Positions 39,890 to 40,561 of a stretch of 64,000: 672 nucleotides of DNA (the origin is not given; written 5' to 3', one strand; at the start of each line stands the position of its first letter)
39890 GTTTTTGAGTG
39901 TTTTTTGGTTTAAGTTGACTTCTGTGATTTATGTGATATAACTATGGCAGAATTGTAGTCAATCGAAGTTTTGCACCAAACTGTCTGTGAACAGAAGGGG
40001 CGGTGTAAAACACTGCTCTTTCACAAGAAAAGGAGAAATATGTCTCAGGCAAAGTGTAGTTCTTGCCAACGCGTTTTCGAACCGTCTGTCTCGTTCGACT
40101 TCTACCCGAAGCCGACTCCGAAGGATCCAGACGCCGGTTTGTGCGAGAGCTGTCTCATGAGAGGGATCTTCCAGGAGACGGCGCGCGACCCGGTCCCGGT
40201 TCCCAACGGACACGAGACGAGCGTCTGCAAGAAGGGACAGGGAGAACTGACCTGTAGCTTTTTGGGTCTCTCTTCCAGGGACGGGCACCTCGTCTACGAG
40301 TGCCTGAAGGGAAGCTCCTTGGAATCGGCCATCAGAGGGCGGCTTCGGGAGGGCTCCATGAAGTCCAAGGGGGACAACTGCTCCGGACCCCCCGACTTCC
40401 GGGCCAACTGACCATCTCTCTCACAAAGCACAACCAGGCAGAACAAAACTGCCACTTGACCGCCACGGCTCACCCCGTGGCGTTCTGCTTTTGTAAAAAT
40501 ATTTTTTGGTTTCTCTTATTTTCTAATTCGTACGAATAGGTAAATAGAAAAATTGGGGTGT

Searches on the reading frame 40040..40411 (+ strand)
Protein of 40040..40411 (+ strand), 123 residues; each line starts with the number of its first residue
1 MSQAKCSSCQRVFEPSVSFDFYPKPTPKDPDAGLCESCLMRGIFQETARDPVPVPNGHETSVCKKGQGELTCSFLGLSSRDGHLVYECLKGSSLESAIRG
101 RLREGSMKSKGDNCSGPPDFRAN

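Call 16: search_protein_families(library=pfam, proteins=[window:40040-40411:+], max_evalue=1)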
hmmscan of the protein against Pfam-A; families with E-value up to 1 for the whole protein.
window:40040-40411:+ (123 aa): 0 families

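Call 17: search_protein_families(library=phrogs, proteins=[window:40040-40411:+], max_evalue=1)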
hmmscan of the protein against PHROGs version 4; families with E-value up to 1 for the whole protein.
window:40040-40411:+ (123 aa): 1 family
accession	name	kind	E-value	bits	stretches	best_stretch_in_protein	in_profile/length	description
phrog_5558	-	moron, auxiliary metabolic gene and host takeover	0.034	15.4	1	2-40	7-42/130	Lar-like restriction alleviation protein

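Call 31: find_encoding_contigs(protein=window:40040-40411:+, flank=10000)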
Protein window:40040-40411:+ (123 aa): 2 contigs read that carry it; 2 places shown.
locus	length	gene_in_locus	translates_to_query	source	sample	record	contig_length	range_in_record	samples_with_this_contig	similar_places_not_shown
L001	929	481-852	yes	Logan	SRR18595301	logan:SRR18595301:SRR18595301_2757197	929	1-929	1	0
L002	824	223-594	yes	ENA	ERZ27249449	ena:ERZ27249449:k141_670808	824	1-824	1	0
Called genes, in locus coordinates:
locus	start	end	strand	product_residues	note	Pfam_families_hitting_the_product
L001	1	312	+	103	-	?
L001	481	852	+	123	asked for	-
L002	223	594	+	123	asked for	-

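Call 35: find_homologous_proteins(query=window:40040-40411:+, max_evalue=0.01)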
Query window:40040-40411:+ (123 aa): 51 proteins with E <= 0.01 among 54 candidates.
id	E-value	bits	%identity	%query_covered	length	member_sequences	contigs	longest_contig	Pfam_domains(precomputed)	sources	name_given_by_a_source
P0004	8.6e-50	186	100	68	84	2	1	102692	-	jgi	jgi:hypothetical protein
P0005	6.4e-36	141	57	98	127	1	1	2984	-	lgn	-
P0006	1.4e-35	140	59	97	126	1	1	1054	-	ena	-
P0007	3.2e-35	139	59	93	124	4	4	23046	-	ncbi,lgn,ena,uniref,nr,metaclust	ncbi:hypothetical protein A2108_01245 [Candidatus Wolfebacteria bacterium GWA1_42_9]|uniref:Uncharac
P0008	3.9e-32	129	54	97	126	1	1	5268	-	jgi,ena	-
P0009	1.2e-31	127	51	100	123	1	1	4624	-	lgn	-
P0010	1.3e-31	127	53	94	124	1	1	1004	-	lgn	-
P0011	2.0e-31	126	50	98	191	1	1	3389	-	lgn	-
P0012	4.4e-31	125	52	96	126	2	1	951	-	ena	-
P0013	1.6e-30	123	55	97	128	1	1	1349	-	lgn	-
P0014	4.2e-30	122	50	98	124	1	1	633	-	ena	-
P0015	4.3e-29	119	48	100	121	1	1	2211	-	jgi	jgi:hypothetical protein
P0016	4.4e-29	119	50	98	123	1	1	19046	-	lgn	-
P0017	3.1e-28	116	52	97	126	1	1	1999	-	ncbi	-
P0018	3.2e-28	116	52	94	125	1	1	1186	-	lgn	-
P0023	1.5e-26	111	50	97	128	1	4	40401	-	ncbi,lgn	-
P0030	1.6e-23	101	46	96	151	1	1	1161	-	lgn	-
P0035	9.6e-17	79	54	53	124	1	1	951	-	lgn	-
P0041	1.7e-10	59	57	50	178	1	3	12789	-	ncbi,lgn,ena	ncbi:MAG: hypothetical protein AAB556_00990 [Patescibacteria group bacterium]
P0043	2.6e-10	58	54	51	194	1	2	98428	-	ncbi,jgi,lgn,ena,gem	-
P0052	6.0e-7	47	45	58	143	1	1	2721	-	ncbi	-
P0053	1.8e-6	46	43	57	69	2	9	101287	-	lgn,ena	-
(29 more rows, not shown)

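Call 38: find_encoding_contigs(protein=P0004, flank=10000, max_places=3)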
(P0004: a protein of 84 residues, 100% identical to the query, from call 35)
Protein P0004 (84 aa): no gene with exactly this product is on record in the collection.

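Call 39: find_encoding_contigs(protein=P0007, flank=10000, max_places=4)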
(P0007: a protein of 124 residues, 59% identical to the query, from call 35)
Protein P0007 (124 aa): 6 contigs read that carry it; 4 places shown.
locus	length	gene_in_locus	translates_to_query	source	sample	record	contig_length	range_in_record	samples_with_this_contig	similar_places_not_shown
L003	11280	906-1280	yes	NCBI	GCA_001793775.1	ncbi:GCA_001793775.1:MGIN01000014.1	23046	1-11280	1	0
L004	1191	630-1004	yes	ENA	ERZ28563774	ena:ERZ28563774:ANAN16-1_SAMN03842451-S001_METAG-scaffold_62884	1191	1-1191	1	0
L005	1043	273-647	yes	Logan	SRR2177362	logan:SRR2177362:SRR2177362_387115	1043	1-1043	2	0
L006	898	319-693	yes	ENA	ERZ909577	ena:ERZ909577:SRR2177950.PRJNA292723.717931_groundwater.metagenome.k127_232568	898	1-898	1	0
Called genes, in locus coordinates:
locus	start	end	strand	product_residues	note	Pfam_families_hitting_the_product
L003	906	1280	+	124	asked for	-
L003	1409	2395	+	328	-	-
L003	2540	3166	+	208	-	-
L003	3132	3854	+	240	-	PF08843:AbiEii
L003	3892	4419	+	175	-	PF01931:NTPase_I-T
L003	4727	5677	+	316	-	PF00438:S-AdoMet_synt_N, PF02772:S-AdoMet_synt_M, PF02773:S-AdoMet_synt_C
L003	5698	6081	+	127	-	-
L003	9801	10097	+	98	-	-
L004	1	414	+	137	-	?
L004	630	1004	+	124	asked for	-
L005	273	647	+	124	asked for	-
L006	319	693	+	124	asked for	-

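Call 46: find_related_loci(query=A4, collection=metagenome_contigs, flank=6000)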
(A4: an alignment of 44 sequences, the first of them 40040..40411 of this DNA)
Query A4 (123 aa) in metagenome_contigs; peptide patterns used: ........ (x = any residue, [..] = any of these).
94 stretches matched a pattern; 77 encode a relative of the query (tblastn E <= 1e-3); 77 distinct loci.
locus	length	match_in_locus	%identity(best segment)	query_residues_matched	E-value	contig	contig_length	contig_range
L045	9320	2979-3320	57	3-122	3e-41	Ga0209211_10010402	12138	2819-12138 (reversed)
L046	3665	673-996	59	6-120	9e-39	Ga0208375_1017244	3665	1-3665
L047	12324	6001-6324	59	6-120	9e-39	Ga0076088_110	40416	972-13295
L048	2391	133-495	54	2-120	7e-37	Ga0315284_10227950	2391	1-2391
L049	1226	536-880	52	3-120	3e-34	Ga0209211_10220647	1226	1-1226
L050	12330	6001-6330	51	6-123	2e-31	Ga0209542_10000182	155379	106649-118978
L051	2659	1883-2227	48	3-120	2e-31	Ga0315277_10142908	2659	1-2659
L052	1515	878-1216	50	3-123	1e-29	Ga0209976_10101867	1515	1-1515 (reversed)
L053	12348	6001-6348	49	2-120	2e-29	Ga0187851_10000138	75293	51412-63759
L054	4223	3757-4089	45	6-123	3e-28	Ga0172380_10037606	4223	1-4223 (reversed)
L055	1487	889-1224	49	6-123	3e-28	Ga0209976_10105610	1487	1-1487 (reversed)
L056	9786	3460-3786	44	3-120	2e-25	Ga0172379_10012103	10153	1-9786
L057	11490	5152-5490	44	3-123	3e-24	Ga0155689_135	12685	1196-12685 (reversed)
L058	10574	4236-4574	44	3-123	3e-24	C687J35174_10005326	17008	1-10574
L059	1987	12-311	44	13-120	2e-22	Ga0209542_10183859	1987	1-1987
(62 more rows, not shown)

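Call 47: find_related_loci(query=A4, collection=viral_contigs, flank=10000)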
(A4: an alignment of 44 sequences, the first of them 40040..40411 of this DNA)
Query A4 (123 aa) in viral_contigs; peptide patterns used: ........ (x = any residue, [..] = any of these).
3 stretches matched a pattern; 3 encode a relative of the query (tblastn E <= 1e-3); 3 distinct loci.
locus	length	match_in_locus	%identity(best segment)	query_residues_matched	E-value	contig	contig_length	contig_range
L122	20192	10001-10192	38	53-120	9e-11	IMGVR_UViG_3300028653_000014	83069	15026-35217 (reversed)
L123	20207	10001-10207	38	52-122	5e-9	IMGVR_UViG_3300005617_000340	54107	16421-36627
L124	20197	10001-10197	67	50-123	3e-8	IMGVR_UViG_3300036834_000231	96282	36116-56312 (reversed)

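Call 55: search_solved_structures(query=A4, max_evalue=10, show_alignments=2)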
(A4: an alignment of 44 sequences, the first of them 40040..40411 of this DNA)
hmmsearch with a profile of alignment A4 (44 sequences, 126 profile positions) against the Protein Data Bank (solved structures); distinct sequences matched with E-value up to 10: 1.
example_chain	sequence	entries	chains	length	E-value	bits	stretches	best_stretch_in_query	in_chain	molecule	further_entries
1bvo_A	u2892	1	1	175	0.19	15.3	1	39-103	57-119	TRANSCRIPTION FACTOR GAMBIF1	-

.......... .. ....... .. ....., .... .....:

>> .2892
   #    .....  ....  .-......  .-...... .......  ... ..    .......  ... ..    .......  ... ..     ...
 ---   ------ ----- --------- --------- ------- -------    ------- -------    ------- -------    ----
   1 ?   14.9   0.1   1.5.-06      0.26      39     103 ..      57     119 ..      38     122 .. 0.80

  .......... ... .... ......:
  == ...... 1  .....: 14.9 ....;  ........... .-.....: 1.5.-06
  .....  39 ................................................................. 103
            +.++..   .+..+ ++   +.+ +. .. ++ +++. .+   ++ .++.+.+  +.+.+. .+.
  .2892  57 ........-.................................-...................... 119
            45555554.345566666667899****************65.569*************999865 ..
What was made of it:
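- Closest known: ClpX N-terminal zinc-binding domain. Different: The domain is not attached to an AAA+ ATPase, and no sequence-level match exists (calls 16, 55).
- Tried and rejected: A profile search of PDB sequences gave a best E of 0.19 (call 55).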

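Call 64: predict_structure(alignment_id=A4)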
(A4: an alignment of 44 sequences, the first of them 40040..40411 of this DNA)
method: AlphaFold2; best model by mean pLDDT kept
length: 123 residues; sequences in the alignment: 44
mean_pLDDT: 85.3   pTM: 0.59
mean pLDDT of the five models: 85.3, 84.1, 82.8, 81.7, 72.1
residues with pLDDT >= 90: 63; 70-90: 45; 50-70: 8; < 50: 7
segments of 3 or more residues with pLDDT < 50: 117-123
pLDDT, mean of each block of 10 residues (from residue 1): 88 86 88 90 72 90 91 93 93 90 93 62 39
secondary structure, 60 per line:
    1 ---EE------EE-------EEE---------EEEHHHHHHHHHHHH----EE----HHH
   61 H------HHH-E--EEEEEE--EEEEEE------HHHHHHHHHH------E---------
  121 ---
elements in order: E21-23 E33-35 H36-47 H58-61 E75-80 E83-88 H95-104
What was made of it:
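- AlphaFold2 gives pLDDT 85 (call 64).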

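Call 73: fold_search(model_id=the predicted structure, library=viral)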
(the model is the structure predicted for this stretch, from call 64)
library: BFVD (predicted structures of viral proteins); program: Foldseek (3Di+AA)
matches with E <= 10: 529; with E <= 0.001: 0
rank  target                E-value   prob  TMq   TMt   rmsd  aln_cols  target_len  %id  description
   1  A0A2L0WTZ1            3.4e-02  0.72  0.28  0.12  17.3       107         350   14  Pe38 [Oxyplax ochracea nucleopolyhedrovirus]
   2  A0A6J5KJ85            6.5e-02  0.93  0.30  0.46  14.5        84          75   15  Uncharacterized protein [uncultured Caudovirales phage]
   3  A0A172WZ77            7.9e-02  0.15  0.22  0.07  19.1       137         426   17  Pe38 [Catopsilia pomona nucleopolyhedrovirus]
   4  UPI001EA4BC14         3.1e-01  0.06  0.14  0.11  17.3       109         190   14  (no name look-up for this kind of identifier)
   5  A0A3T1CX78            3.5e-01  0.09  0.19  0.09  10.1       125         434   13  HNH endonuclease [Acanthamoeba castellanii medusavirus J1]
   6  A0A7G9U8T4            5.1e-01  0.11  0.25  0.22  17.8       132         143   14  Pe-38 [Pieris brassicae granulosis virus]
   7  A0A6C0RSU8            5.8e-01  0.72  0.26  0.16   3.9        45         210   29  (no name in the UniProt tables at hand)
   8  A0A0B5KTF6            6.2e-01  0.02  0.12  0.08  17.9       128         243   12  ORF2 [Shayang Fly Virus 2]
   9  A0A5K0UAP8            7.0e-01  0.63  0.30  0.11  12.1        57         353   18  Uncharacterized protein [Yasminevirus sp. GU-2018]
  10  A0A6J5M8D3            7.0e-01  0.04  0.16  0.13  19.6       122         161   12  Uncharacterized protein [uncultured Caudovirales phage]
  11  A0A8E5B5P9            7.5e-01  0.09  0.20  0.13  11.7       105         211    7  (no name in the UniProt tables at hand)
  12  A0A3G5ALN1            8.0e-01  0.03  0.18  0.04  22.4       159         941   14  Uncharacterized protein [Sylvanvirus sp.]
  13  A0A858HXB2            8.5e-01  0.04  0.15  0.12  14.8       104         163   10  (no name in the UniProt tables at hand)
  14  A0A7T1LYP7            9.1e-01  0.10  0.23  0.08  10.0        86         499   13  RNA-dependent RNA polymerase (Fragment) [Shenzhen reo-like virus 5]
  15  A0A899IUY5            9.1e-01  0.06  0.22  0.18  15.2       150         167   13  (no name in the UniProt tables at hand)
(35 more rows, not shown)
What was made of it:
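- Tried and rejected: BFVD Foldseek gave nothing at E of 0.001 or better (call 73).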

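Call 80: search_protein_families(library=ncbifam, proteins=[window:40040-40411:+], max_evalue=1)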
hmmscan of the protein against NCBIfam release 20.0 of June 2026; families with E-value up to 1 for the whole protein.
window:40040-40411:+ (123 aa): 0 families

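Call 81: search_protein_families(library=padloc, proteins=[window:40040-40411:+], max_evalue=1)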
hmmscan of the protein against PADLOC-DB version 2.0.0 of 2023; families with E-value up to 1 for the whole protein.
window:40040-40411:+ (123 aa): 0 families

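Call 85: search_protein_families(library=pfam, proteins=[P0041, P0043, P0011, P0052, P0030, P0035, P0053], max_evalue=0.1)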
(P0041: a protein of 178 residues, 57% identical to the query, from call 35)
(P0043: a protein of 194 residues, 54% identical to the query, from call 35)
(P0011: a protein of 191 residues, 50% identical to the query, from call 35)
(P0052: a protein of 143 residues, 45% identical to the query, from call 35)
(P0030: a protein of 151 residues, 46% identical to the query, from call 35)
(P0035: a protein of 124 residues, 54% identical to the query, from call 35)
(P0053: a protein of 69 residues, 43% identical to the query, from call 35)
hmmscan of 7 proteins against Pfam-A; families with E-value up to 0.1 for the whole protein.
P0041 (178 aa): 0 families

P0043 (194 aa): 0 families

P0011 (191 aa): 1 family
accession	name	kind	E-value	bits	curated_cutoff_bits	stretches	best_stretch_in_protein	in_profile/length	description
PF02066.20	Metallothio_11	-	0.07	13.8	27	0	62-81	29-48/54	Metallothionein family 11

P0052 (143 aa): 1 family
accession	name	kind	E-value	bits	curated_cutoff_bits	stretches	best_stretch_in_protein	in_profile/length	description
PF12647.12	RNHCP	-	0.076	13.4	24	0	4-31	26-53/90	RNHCP domain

P0030 (151 aa): 0 families

P0035 (124 aa): 0 families

P0053 (69 aa): 0 families
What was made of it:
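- Tried and rejected: Fusion partners P0041, P0043, P0011 and P0052 have no Pfam domain (call 85).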

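Call 93: find_homologous_proteins(query=A4, max_evalue=0.001)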
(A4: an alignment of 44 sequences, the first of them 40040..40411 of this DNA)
Query A4 (44 sequences) (123 aa, profile of the alignment): 343 proteins with E <= 0.001 among 882 candidates; the best 120 are listed.
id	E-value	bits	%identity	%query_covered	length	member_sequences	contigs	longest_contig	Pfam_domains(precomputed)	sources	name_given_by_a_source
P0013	3.6e-54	200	55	97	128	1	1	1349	-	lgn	-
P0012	4.8e-53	197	52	96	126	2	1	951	-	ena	-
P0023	7.2e-53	196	50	97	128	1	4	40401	-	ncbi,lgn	-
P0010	5.6e-52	193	53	94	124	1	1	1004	-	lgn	-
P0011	3.5e-51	191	50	98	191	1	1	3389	-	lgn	-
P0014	5.2e-51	190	50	98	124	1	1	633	-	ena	-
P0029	1.3e-50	189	46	98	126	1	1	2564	-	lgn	-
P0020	1.5e-50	189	50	97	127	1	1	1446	-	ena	-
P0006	2.8e-50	188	59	97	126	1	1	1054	-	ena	-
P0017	4.3e-50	187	52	97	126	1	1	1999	-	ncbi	-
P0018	9.9e-50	186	52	94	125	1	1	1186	-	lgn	-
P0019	1.3e-49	186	47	98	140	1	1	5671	-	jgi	jgi:hypothetical protein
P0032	2.2e-48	182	47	97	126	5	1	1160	-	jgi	-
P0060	2.4e-48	182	53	95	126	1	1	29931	-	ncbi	-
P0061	3.9e-48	181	54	96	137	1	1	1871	-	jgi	jgi:hypothetical protein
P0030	2.3e-46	175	46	96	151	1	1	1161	-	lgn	-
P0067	5.1e-45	171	51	96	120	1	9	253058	-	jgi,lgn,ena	-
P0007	2.5e-41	159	59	93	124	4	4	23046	-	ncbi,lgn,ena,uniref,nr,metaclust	ncbi:hypothetical protein A2108_01245 [Candidatus Wolfebacteria bacterium GWA1_42_9]|uniref:Uncharac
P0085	1.1e-39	154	45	95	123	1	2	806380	-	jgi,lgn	jgi:hypothetical protein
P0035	4.8e-32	129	54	53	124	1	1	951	-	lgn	-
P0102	6.2e-32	128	42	96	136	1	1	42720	-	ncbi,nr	ncbi:MAG: hypothetical protein JWN50_682 [Parcubacteria group bacterium]|nr:hypothetical protein [Pa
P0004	9.6e-25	105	100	68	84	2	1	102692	-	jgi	jgi:hypothetical protein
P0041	4.6e-23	100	57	50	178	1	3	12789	-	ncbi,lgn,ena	ncbi:MAG: hypothetical protein AAB556_00990 [Patescibacteria group bacterium]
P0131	5.4e-22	96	49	54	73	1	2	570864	-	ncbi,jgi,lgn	-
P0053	7.5e-22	96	43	57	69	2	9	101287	-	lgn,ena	-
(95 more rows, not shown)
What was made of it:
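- The 123-aa protein has a family of 343 members (call 93).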

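Call 94: find_encoding_contigs(protein=P0067, flank=6000, max_places=3)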
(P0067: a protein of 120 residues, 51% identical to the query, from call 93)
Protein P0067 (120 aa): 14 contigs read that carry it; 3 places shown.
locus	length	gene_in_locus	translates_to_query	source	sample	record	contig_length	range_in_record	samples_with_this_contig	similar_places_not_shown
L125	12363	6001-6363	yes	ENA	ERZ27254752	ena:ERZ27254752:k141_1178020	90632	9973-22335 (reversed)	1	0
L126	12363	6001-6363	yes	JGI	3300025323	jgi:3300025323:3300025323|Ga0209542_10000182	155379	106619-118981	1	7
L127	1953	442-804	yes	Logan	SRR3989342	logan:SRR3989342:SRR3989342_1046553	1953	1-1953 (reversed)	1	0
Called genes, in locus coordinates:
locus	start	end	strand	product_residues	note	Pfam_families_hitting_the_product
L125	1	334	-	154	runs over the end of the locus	-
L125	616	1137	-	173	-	-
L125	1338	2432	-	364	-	PF00226:DnaJ, PF01556:DnaJ_C, PF00684:DnaJ_CXXCXGXG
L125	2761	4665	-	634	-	PF00012:HSP70, PF06723:MreB_Mbl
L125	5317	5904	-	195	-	PF01025:GrpE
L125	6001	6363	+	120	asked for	-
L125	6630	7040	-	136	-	PF00380:Ribosomal_S9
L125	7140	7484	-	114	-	PF00572:Ribosomal_L13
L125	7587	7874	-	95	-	PF01196:Ribosomal_L17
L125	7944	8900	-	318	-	PF01193:RNA_pol_L, PF13656:RNA_pol_L_2 (faint), PF01000:RNA_pol_A_bac, PF03118:RNA_pol_A_CTD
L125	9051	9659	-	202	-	PF00163:Ribosomal_S4, PF01479:S4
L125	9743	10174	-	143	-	PF00411:Ribosomal_S11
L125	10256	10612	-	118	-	PF00416:Ribosomal_S13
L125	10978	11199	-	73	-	PF01176:eIF-1a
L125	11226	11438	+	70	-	-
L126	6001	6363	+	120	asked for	-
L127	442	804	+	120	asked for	-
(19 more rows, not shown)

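Call 95: find_encoding_contigs(protein=P0085, flank=6000, max_places=2)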
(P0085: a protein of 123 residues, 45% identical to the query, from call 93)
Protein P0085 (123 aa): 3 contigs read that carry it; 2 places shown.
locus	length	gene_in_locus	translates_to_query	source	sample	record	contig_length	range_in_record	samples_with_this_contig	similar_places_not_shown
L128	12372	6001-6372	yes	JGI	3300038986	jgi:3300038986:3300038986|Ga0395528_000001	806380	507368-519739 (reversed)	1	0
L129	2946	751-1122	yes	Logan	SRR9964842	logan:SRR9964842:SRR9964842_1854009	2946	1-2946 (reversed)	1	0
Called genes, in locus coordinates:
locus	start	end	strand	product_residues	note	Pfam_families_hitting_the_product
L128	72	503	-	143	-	-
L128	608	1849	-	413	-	PF07963:N_methyl (weak), PF13385:Laminin_G_3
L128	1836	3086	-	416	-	PF07963:N_methyl (weak), PF13385:Laminin_G_3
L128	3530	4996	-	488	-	PF01743:PolyA_pol, PF12627:PolyA_pol_RNAbd, PF01966:HD, PF13735:tRNA_NucTran2_2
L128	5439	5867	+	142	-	-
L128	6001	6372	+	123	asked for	-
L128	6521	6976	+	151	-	-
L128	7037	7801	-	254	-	-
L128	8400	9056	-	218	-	-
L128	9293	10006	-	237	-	-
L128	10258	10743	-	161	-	-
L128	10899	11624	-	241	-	-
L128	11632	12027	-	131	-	-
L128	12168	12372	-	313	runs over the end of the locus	PF01297:ZnuA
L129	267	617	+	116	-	-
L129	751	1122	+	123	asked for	-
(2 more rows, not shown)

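Call 96: find_encoding_contigs(protein=P0131, flank=6000, max_places=2)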
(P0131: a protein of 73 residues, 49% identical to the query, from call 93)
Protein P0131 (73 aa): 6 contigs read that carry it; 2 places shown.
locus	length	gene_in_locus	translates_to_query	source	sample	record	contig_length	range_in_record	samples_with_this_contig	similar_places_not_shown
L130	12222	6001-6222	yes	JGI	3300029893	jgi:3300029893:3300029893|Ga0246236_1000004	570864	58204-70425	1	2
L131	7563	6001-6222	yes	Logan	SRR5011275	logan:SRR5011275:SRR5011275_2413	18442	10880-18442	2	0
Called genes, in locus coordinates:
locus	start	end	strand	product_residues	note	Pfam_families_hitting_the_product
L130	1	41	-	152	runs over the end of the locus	PF01230:HIT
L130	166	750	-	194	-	PF13302:Acetyltransf_3, PF13420:Acetyltransf_4, PF13523:Acetyltransf_8 (faint), PF00583:Acetyltransf_1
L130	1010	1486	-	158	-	PF03073:TspO_MBR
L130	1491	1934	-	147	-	PF00293:NUDIX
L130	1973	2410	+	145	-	PF01230:HIT, PF11969:DcpS_C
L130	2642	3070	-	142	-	PF00293:NUDIX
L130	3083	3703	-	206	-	PF13628:DUF4142, PF03713:DUF305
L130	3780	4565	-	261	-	-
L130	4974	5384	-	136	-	-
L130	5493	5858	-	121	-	-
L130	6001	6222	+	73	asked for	-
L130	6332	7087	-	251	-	-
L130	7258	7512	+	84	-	-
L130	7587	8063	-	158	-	-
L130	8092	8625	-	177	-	PF01931:NTPase_I-T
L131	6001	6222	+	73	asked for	-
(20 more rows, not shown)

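Call 105: search_protein_families(library=phrogs, alignment_id=A4, max_evalue=0.1)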
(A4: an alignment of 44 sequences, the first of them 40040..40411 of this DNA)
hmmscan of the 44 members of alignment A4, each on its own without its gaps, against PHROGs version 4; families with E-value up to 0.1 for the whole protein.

A. member 1, window:40040-40411:+ (123 aa): 1 family
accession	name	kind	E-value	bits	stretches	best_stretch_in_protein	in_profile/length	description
phrog_5558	-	moron, auxiliary metabolic gene and host takeover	0.034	15.4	1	2-40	7-42/130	Lar-like restriction alleviation protein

B. families by the number of members that match (of 44 scanned): 9 families
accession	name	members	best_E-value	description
phrog_8344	-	8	0.0066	-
phrog_5558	-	5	0.018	Lar-like restriction alleviation protein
phrog_30788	-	3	0.004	-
phrog_4864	-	1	0.024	-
phrog_27542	-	1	0.032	-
phrog_33597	-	1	0.038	-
phrog_7550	-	1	0.061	-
phrog_27956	-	1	0.074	-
phrog_30687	-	1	0.085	-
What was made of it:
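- Closest known: Lar-like restriction alleviation proteins. Different: Only 5 of 44 family members match at E no better than 0.018 (call 105).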

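Call 106: search_protein_families(library=pfam, alignment_id=A4, max_evalue=0.1)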
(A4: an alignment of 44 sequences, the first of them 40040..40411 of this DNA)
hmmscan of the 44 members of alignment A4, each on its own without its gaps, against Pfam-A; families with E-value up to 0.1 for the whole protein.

A. member 1, window:40040-40411:+ (123 aa): 0 families

B. families by the number of members that match (of 44 scanned): 15 families
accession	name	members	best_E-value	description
PF10367.15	zf-Vps39_C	3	0.00018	Vacuolar sorting protein 39 C-terminal zinc finger domain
PF13913.12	zf-C2HC_2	3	0.019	zinc-finger of a C2HC-type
PF13878.12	zf-C2H2_3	2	0.088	zinc-finger of acetyl-transferase ESCO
PF23903.1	Phage_zn_bind_2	1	0.013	Phage zinc binding domain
PF08742.16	C8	1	0.022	C8 domain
PF23470.1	Zn_ribbon_PF0610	1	0.024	PF0610 rubredoxin-like zinc beta-ribbon domain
PF00569.23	ZZ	1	0.027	Zinc finger, ZZ type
PF08790.17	zf-LYAR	1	0.034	LYAR-type C2HC zinc finger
PF13451.12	zf_Tbcl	1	0.044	Probable treble clef domain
PF06766.16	Hydrophobin_2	1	0.052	Fungal hydrophobin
PF01286.23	XPA_N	1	0.056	XPA protein N-terminal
PF00680.25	RdRP_1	1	0.057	Viral RNA-dependent RNA polymerase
PF24029.1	DUF7340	1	0.066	Domain of unknown function (DUF7340)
PF23573.1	zf-C2H2_PRDM15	1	0.074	PRDM15 C2H2 zinc finger domain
PF05393.16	Hum_adeno_E3A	1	0.091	Human adenovirus early E3A glycoprotein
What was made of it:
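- On Lar-like restriction alleviation protein (phrog_5558): Pfam shows no Lar hit (calls 16, 106).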

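Call 123: find_encoding_contigs(protein=P0023, flank=5000, max_places=1)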
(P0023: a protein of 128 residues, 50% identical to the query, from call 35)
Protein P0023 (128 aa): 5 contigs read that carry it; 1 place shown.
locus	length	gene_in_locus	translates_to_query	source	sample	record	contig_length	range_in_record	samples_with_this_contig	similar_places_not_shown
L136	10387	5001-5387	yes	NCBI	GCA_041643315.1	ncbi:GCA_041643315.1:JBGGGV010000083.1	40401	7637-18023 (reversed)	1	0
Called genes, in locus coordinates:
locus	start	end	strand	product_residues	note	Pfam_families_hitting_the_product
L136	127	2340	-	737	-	PF01751:Toprim, PF01131:Topoisom_bac, PF01396:Zn_ribbon_Top1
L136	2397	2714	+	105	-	-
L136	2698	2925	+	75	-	-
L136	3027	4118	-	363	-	PF02481:DNA_processg_A, PF17782:WHD_DprA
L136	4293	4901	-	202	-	PF01195:Pept_tRNA_hydro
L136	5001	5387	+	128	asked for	-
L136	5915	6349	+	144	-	PF10502:Peptidase_S26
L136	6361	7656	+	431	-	PF13393:tRNA-synt_His, PF00587:tRNA-synt_2b, PF03129:HGTP_anticodon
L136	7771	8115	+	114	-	PF11969:DcpS_C, PF01230:HIT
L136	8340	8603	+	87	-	PF01165:Ribosomal_S21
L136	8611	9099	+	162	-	PF09424:YqeY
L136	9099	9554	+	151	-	PF02130:YbeY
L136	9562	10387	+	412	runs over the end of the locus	PF11104:PilM_2 (faint), PF02491:SHS2_FTSA, PF06723:MreB_Mbl, PF06277:EutA, PF14450:FtsA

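Call 124: find_encoding_contigs(protein=P0060, flank=5000, max_places=1)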
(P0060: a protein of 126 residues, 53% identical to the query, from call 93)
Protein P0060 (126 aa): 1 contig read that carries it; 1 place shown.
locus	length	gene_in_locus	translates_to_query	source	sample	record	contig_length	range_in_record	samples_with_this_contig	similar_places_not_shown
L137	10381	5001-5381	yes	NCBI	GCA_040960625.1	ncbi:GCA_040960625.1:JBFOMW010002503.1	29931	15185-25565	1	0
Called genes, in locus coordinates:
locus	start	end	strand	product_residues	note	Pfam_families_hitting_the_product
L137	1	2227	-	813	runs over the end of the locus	PF00521:DNA_topoisoIV, PF03989:DNA_gyraseA_C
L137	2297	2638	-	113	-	-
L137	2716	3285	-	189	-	PF13483:Lactamase_B_3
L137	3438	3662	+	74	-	-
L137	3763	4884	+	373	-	PF23459:S1_RRP5 (faint), PF00575:S1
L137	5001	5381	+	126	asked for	-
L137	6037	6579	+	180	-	PF01862:PvlArgDC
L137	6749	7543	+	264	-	PF03372:Exo_endo_phos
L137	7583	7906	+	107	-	PF01541:GIY-YIG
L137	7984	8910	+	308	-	PF01820:Dala_Dala_lig_N, PF02655:ATP-grasp_3, PF07478:Dala_Dala_lig_C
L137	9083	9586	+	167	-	PF01668:SmpB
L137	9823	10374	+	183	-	-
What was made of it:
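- Closest known: Phage moron-type cassettes. Different: Most relatives of the two-domain form sit among housekeeping genes (calls 94, 123, 124).
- One is divergent from grpE-dnaK-dnaJ (calls 94, 123, 124).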
